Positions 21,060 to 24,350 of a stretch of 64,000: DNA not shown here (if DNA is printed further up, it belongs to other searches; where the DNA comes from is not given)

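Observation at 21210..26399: Chaperone-usher-like fimbrial operon built on DUF4402-like subunits with an over-long usher: candidate uncharacterised fibre system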

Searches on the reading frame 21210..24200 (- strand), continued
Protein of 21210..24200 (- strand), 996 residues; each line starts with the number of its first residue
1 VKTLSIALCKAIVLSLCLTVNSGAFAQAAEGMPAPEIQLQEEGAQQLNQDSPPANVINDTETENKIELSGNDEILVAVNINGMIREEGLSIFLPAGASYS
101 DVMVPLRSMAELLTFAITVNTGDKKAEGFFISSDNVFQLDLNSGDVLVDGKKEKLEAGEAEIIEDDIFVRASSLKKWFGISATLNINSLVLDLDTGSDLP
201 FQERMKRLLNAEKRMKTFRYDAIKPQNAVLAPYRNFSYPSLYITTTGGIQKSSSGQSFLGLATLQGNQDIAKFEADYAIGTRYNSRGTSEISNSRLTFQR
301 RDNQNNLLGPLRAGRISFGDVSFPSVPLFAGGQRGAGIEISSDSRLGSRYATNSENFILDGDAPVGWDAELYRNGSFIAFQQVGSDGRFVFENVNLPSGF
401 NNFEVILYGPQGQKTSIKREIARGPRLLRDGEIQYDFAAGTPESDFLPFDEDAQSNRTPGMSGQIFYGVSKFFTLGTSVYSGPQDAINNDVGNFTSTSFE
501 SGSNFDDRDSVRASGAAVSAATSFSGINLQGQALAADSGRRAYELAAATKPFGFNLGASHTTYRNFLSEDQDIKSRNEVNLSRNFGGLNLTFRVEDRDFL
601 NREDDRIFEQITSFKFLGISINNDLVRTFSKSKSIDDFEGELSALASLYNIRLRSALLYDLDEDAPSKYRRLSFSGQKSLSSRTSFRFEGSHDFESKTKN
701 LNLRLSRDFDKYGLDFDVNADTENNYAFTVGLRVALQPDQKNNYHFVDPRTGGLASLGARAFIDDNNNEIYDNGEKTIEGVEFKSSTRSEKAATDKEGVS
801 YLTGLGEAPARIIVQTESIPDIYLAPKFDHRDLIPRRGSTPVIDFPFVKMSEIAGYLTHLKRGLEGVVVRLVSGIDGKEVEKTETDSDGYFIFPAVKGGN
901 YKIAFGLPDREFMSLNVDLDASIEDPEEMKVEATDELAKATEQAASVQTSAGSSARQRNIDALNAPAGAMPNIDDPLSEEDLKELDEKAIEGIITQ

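Call 49: get_annotated_region(hit=H1, flank=5000)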
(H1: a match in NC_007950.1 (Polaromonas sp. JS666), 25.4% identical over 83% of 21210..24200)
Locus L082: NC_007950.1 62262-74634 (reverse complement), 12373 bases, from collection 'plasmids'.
description: Polaromonas sp. JS666 plasmid 2, complete sequence
organism: Polaromonas sp. JS666 (NCBI taxid 296591)
taxonomy: Bacteria; Pseudomonadota; Betaproteobacteria; Burkholderiales; Comamonadaceae; Polaromonas; Polaromonas sp. JS666
host: -; source: -; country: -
typing (MOB-suite, as given by PLSDB): conjugative; replicon rep_cluster_7; relaxase MOBH; mating-pair formation MPF_T
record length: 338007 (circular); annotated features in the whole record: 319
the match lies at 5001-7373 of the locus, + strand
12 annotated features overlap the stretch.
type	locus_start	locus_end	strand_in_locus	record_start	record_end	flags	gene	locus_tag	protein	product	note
CDS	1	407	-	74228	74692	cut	-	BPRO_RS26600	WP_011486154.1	type II toxin-antitoxin system Phd/YefM family antitoxin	-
CDS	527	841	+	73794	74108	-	-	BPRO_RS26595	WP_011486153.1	hypothetical protein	-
CDS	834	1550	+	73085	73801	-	-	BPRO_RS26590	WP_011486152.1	IS6 family transposase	-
CDS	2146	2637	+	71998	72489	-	-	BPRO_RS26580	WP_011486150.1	DUF4402 domain-containing protein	-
CDS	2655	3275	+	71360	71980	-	-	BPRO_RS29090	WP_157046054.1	hypothetical protein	-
CDS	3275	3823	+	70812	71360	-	-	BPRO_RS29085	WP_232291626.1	DUF4402 domain-containing protein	-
CDS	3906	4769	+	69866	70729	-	-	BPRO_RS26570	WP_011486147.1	fimbria/pilus periplasmic chaperone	GO:0071555 - cell wall organization [Evidence IEA]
CDS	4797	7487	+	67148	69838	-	-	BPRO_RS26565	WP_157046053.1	carboxypeptidase-like regulatory domain-containing protein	-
CDS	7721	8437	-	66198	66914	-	-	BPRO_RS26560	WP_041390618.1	IS6 family transposase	-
CDS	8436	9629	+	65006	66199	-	-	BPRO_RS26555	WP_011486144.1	LuxR C-terminal-related transcriptional regulator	GO:0006355 - regulation of DNA-templated transcription [Evidence IEA]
CDS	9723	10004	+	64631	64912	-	-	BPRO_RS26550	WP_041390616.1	hypothetical protein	-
CDS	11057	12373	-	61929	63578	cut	-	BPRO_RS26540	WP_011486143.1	3-(methylthio)propionyl-CoA ligase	-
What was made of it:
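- In Polaromonas the module sits between two IS6 copies on a plasmid (call 49).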

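Call 50: get_annotated_region(hit=H4, flank=5000)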
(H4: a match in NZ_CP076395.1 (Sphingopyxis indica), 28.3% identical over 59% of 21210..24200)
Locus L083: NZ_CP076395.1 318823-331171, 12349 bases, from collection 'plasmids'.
description: Sphingopyxis indica strain MC4 plasmid pMC4, complete sequence
organism: Sphingopyxis indica (NCBI taxid 436663)
taxonomy: Bacteria; Pseudomonadota; Alphaproteobacteria; Sphingomonadales; Sphingomonadaceae; Sphingopyxis; Sphingopyxis indica
host: -; source: Single cell,HCH dumpsite soil; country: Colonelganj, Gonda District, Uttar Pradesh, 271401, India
typing (MOB-suite, as given by PLSDB): conjugative; relaxase MOBP; mating-pair formation MPF_T
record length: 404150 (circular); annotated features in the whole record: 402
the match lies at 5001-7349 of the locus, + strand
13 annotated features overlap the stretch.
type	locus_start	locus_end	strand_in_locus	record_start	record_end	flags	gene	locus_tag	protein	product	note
CDS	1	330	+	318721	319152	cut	-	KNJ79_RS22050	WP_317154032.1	GNAT family N-acetyltransferase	-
CDS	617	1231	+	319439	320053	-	rsmG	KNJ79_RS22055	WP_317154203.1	16S rRNA (guanine(527)-N(7))-methyltransferase RsmG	GO:0046118 - 7-methylguanosine biosynthetic process [Evidence IEA]; GO:0031167 - rRNA methylation [Evidence IEA]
CDS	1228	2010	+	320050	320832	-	-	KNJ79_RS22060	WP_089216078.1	ParA family protein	-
CDS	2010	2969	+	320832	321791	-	-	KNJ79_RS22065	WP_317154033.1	ParB/RepB/Spo0J family partition protein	GO:0007059 - chromosome segregation [Evidence IEA]; GO:0000910 - cytokinesis [Evidence IEA]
CDS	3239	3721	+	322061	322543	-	-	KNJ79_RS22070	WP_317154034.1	DUF4402 domain-containing protein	-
CDS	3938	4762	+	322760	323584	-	-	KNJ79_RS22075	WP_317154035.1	molecular chaperone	-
CDS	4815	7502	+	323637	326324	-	-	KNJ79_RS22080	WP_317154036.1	carboxypeptidase regulatory-like domain-containing protein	-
CDS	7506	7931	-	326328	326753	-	-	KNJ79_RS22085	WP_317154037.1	GFA family protein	-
CDS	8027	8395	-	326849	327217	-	-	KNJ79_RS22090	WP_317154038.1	glycine zipper 2TM domain-containing protein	-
CDS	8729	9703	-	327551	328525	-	-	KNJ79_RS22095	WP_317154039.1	alpha/beta fold hydrolase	-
CDS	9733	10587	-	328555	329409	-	-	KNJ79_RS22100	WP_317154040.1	alpha/beta hydrolase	-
CDS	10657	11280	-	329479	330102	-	eda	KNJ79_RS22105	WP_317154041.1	bifunctional 4-hydroxy-2-oxoglutarate aldolase/2-dehydro-3-deoxy-phosphogluconate aldolase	GO:0009255 - Entner-Doudoroff pathway through 6-phosphogluconate [Evidence IEA]; GO:0009084 - glutamine family amino ...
CDS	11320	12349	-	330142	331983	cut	edd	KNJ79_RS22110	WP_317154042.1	phosphogluconate dehydratase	GO:0009255 - Entner-Doudoroff pathway through 6-phosphogluconate [Evidence IEA]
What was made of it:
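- On Chaperone-usher pathway (general): RefSeq examples are in calls 49 and 50.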

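Call 54: search_protein_families(library=pfam, proteins=[P0026, P0027, P0037, P0045, P0069], max_evalue=0.001)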
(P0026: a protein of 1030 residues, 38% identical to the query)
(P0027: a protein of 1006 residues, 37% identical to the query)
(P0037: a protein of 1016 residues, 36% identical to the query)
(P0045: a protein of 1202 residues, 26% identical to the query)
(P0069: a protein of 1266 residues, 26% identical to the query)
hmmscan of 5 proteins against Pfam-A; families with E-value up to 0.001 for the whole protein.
P0026 (1030 aa): 4 families
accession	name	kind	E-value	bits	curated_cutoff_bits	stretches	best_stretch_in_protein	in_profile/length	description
PF13620.12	CarboxypepD_reg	-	1.4e-06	29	32.3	1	816-864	8-55/82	Carboxypeptidase regulatory-like domain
PF05036.18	SPOR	-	2.3e-06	28.2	21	1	947-1019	3-68/76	SPOR domain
PF17210.9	SdrD_B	-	3.8e-06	27.5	29.7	1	816-863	18-64/112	SdrD B-like domain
PF17802.7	SpaA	-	0.00032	21.2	23.1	0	812-862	6-57/91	Prealbumin-like fold domain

P0027 (1006 aa): 3 families
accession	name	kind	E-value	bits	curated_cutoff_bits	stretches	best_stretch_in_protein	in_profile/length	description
PF17210.9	SdrD_B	-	2.3e-08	34.6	29.7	0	827-870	22-64/112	SdrD B-like domain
PF05036.18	SPOR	-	2.1e-07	31.6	21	1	927-1002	2-75/76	SPOR domain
PF17802.7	SpaA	-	0.00032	21.2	23.1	0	747-788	33-72/91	Prealbumin-like fold domain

P0037 (1016 aa): 2 families
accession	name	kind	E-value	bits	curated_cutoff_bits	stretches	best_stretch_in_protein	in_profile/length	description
PF05036.18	SPOR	-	1.7e-07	31.9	21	1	937-1013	4-74/76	SPOR domain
PF17210.9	SdrD_B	-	6.7e-06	26.7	29.7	1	823-870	20-66/112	SdrD B-like domain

P0045 (1202 aa): 3 families
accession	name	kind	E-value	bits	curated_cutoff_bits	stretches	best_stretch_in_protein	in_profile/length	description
PF11741.13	AMIN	-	3.3e-10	40.4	20.5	1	17-91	6-83/101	AMIN domain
PF13620.12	CarboxypepD_reg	-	1.7e-06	28.7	32.3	1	1110-1158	10-57/82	Carboxypeptidase regulatory-like domain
PF17210.9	SdrD_B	-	6.3e-05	23.6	29.7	0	1112-1158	22-67/112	SdrD B-like domain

P0069 (1266 aa): 2 families
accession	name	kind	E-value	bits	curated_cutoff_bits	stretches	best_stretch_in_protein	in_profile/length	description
PF17210.9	SdrD_B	-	1.3e-06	29.1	29.7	1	1106-1159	13-66/112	SdrD B-like domain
PF13620.12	CarboxypepD_reg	-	5.1e-05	24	32.3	1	1115-1166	12-63/82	Carboxypeptidase regulatory-like domain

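Call 60: search_protein_representatives(alignment_id=A1)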
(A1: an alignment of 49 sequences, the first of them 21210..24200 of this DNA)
Query: 49 sequences, 955 profile positions. Proteins with E-value up to 0.001 (for the whole library): 27761; up to 1e-10: 12276; up to 1e-30: 4508. The best 150 are listed.
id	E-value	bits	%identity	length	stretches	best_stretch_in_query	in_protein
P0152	0.0e+00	1167.9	-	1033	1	9-954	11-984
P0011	0.0e+00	1115.9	-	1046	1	9-954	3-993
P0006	0.0e+00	1066.7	-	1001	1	1-952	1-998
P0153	0.0e+00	1025.3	-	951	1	21-898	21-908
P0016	0.0e+00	1013.3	-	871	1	37-899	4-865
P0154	3.1e-291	985.2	-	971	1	13-900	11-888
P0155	2.3e-285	965.8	-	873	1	42-898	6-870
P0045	9.6e-275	930.6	-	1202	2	35-905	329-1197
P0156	9.6e-272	920.7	-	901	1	20-902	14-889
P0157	7.6e-267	904.5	-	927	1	17-908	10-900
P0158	4.7e-265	898.6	-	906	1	23-907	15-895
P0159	7.3e-261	884.7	-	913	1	23-912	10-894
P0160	6.5e-253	858.4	-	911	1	15-900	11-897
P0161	5.3e-252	855.3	-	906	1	10-904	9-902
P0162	1.3e-251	854.1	-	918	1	12-907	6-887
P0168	5.1e-238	809.1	-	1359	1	37-920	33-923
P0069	2.7e-236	803.4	-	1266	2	37-915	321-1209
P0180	8.0e-227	772.0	-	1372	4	32-897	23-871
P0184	6.6e-226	769.0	-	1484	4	35-912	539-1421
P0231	9.5e-211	718.8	-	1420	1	45-907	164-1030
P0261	3.9e-205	700.2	-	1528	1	46-907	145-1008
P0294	7.5e-200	682.7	-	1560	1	38-908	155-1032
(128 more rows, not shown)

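Call 62: search_protein_families(library=pfam, proteins=[P0294, P0261, P0184, P0168, P0180, P0231], max_evalue=0.0001)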
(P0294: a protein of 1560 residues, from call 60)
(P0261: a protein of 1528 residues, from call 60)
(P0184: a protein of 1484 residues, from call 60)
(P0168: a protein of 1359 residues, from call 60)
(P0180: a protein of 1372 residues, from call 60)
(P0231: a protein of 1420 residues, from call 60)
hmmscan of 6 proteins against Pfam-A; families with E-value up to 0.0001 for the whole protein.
P0294 (1560 aa): 3 families
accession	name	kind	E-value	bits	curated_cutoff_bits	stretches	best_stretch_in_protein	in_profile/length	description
PF17210.9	SdrD_B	-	6.5e-14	52.5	29.7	1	933-981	17-65/112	SdrD B-like domain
PF05036.18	SPOR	-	1.7e-12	47.9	21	0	1436-1462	41-66/76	SPOR domain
PF13620.12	CarboxypepD_reg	-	7.8e-12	45.8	32.3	1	932-982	6-56/82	Carboxypeptidase regulatory-like domain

P0261 (1528 aa): 3 families
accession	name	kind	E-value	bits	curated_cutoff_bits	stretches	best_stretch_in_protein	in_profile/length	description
PF13620.12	CarboxypepD_reg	-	5.8e-11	43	32.3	1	908-967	2-57/82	Carboxypeptidase regulatory-like domain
PF17210.9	SdrD_B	-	5.8e-10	39.8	29.7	0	925-991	25-90/112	SdrD B-like domain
PF07833.16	Cu_amine_oxidN1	-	1.6e-05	25.2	24.2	0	170-257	15-99/108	Copper amine oxidase N-terminal domain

P0184 (1484 aa): 3 families
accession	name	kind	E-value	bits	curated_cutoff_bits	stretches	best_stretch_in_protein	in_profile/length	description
PF17210.9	SdrD_B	-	3.6e-10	40.5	29.7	0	1327-1379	22-72/112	SdrD B-like domain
PF13620.12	CarboxypepD_reg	-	1.4e-06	29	32.3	0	1319-1369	6-54/82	Carboxypeptidase regulatory-like domain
PF07833.16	Cu_amine_oxidN1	-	3.2e-06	27.5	24.2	0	572-666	11-102/108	Copper amine oxidase N-terminal domain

P0168 (1359 aa): 5 families
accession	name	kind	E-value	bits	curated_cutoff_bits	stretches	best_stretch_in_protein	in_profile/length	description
PF13620.12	CarboxypepD_reg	-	1.2e-10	42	32.3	1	811-871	2-59/82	Carboxypeptidase regulatory-like domain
PF17210.9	SdrD_B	-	2.7e-09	37.7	29.7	0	823-868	21-66/112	SdrD B-like domain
PF05036.18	SPOR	-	9.9e-08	32.6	21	1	978-1057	2-73/76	SPOR domain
PF01476.26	LysM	-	1.1e-06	28.8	20.9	1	1310-1356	3-43/43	LysM domain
PF17936.7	Big_6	-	7e-05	23.4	27.6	0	1227-1285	15-73/83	Bacterial Ig domain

P0180 (1372 aa): 7 families
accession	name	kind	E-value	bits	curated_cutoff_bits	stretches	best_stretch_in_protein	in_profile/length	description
PF13620.12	CarboxypepD_reg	-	4.6e-24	85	32.3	2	1280-1335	2-54/82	Carboxypeptidase regulatory-like domain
PF17210.9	SdrD_B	-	1.2e-22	80.7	29.7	0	796-840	23-67/112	SdrD B-like domain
PF17802.7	SpaA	-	6.5e-12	45.9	23.1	0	1290-1334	11-57/91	Prealbumin-like fold domain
PF22898.2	NOMO1-like_1st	-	2.7e-08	34.2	27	0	923-964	13-55/85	BOS complex subunit NOMO1-like, first beta sandwich domain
PF11974.14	bMG3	-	1.1e-07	32.2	34.9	0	1020-1058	18-56/103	Bacterial alpha-2-macroglobulin MG3 domain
PF09430.16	EMC7_beta-sandw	-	5.1e-06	27.1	26.6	0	1311-1336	21-46/122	ER membrane protein complex subunit 7, beta-sandwich domain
PF14686.12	fn3_3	-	2.5e-05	24.4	24.4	0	1314-1333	30-49/75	Polysaccharide lyase family 4, domain II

P0231 (1420 aa): 3 families
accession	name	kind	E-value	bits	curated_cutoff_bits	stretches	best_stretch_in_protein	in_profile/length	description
PF05036.18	SPOR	-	4.9e-14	52.9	21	0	1344-1411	7-69/76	SPOR domain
PF13620.12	CarboxypepD_reg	-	5e-09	36.8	32.3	0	948-986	16-54/82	Carboxypeptidase regulatory-like domain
PF17210.9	SdrD_B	-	6.2e-08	33.3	29.7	0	951-988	29-66/112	SdrD B-like domain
